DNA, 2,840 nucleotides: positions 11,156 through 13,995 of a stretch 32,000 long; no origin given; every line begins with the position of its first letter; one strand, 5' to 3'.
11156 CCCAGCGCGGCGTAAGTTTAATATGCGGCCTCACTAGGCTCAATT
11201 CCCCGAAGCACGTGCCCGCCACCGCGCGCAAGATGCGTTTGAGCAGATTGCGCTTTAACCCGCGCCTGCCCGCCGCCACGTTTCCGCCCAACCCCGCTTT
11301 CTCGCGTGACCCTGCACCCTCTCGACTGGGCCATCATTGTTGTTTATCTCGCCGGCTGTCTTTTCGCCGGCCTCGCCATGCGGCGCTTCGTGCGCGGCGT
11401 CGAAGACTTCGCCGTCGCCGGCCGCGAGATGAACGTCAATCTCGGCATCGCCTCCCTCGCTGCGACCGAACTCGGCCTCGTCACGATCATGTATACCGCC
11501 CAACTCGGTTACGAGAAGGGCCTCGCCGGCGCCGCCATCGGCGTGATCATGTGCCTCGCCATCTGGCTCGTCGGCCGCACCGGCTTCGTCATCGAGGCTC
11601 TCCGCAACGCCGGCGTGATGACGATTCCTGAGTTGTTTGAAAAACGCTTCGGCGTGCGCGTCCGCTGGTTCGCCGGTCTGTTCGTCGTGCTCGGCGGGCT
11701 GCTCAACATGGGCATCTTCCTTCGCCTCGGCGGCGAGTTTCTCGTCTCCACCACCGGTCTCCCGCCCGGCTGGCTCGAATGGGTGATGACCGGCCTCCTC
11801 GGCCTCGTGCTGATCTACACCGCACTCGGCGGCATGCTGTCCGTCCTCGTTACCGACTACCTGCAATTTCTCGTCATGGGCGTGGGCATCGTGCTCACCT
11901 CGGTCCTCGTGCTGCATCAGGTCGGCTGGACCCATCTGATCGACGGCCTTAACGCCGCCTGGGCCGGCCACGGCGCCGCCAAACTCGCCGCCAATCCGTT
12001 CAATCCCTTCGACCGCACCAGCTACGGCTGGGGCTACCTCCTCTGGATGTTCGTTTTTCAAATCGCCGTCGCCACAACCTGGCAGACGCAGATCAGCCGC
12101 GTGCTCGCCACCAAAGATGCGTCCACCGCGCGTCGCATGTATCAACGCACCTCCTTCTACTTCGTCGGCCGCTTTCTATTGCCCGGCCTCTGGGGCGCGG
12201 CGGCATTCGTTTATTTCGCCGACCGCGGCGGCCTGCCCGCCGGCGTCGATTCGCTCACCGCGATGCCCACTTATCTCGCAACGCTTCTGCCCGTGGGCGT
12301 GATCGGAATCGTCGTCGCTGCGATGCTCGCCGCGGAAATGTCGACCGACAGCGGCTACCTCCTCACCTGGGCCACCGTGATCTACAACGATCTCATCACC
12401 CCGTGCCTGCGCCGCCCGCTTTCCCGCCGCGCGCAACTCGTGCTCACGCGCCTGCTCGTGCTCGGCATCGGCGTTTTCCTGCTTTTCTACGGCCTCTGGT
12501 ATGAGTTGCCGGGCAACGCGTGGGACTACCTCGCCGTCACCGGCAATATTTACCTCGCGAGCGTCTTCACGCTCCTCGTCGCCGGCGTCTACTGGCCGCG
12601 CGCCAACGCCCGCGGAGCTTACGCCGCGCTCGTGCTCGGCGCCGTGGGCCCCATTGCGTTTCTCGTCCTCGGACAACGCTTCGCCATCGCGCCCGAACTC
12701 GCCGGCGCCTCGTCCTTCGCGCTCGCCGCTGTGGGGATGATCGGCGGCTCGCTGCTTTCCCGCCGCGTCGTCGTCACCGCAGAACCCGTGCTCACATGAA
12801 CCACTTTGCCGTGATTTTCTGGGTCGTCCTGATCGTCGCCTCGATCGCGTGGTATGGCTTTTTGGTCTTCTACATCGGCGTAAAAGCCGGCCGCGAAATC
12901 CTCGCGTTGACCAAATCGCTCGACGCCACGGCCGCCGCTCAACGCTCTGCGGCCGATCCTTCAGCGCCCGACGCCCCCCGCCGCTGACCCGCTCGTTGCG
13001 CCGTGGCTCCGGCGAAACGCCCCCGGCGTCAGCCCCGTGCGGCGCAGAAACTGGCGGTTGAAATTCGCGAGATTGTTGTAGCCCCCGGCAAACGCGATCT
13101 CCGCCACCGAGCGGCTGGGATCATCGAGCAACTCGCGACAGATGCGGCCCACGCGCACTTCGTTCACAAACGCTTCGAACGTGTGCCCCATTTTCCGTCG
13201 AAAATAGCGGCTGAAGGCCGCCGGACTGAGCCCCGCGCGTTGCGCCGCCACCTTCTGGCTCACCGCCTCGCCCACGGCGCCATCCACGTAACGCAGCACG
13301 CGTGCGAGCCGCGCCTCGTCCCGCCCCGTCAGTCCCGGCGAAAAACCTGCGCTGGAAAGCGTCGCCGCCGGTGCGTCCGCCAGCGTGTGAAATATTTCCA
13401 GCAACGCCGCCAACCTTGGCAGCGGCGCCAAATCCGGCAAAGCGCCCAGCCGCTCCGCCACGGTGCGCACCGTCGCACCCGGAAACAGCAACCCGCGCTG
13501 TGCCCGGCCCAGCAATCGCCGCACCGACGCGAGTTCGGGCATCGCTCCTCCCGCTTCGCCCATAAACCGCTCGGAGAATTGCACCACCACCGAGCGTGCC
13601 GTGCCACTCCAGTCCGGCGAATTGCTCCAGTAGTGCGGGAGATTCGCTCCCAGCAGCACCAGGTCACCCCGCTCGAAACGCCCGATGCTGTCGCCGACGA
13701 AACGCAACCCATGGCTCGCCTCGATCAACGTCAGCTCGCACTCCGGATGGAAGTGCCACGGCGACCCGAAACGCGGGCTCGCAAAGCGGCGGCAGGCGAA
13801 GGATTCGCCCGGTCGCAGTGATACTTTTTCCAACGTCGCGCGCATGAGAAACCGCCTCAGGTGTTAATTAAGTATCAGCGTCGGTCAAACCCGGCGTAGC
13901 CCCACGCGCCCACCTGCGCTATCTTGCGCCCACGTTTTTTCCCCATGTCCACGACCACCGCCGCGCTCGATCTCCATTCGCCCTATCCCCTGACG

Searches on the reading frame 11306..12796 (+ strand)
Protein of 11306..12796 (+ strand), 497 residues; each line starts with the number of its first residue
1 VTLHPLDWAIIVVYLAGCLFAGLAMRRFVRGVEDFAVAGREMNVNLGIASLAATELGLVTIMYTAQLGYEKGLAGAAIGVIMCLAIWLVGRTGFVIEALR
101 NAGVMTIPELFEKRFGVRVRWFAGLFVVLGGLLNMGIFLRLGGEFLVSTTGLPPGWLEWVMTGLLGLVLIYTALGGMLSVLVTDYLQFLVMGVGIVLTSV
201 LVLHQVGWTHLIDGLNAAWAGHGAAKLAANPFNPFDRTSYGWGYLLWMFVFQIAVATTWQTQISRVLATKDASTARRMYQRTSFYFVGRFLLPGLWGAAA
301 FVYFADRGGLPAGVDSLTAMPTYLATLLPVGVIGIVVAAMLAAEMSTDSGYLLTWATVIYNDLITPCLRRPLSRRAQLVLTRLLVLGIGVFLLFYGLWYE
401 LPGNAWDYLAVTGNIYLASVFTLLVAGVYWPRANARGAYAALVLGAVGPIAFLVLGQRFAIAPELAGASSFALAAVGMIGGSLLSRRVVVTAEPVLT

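Call 72: search_protein_families(library=pfam, proteins=[window:11306-12796:+], max_evalue=0.00001)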
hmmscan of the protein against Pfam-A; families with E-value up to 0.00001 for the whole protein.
window:11306-12796:+ (497 aa): 1 family
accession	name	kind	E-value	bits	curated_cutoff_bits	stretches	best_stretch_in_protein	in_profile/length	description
PF00474.23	SSF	-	1.7e-35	123.1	22.8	1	35-445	1-406/406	Sodium:solute symporter family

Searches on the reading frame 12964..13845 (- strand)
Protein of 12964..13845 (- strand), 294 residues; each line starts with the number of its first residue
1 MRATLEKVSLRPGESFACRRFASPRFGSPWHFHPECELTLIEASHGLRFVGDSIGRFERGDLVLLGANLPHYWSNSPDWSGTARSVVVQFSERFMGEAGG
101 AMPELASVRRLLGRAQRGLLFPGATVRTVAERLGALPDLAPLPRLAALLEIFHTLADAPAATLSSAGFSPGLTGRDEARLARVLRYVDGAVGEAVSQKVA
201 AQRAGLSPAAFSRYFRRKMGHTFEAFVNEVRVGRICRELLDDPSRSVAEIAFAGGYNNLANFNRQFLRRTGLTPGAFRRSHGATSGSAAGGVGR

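Call 72: search_protein_families(library=pfam, proteins=[window:12964-13845:-], max_evalue=0.00001)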
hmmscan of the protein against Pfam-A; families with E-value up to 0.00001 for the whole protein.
window:12964-13845:- (294 aa): 2 families
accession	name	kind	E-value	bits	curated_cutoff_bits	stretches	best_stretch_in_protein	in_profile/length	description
PF12833.13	HTH_18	-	5.2e-24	84.8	33.6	1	201-279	2-79/80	Helix-turn-helix domain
PF00165.29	HTH_AraC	-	1.9e-08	34.6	26.6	0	245-279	9-42/42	Bacterial regulatory helix-turn-helix proteins, AraC family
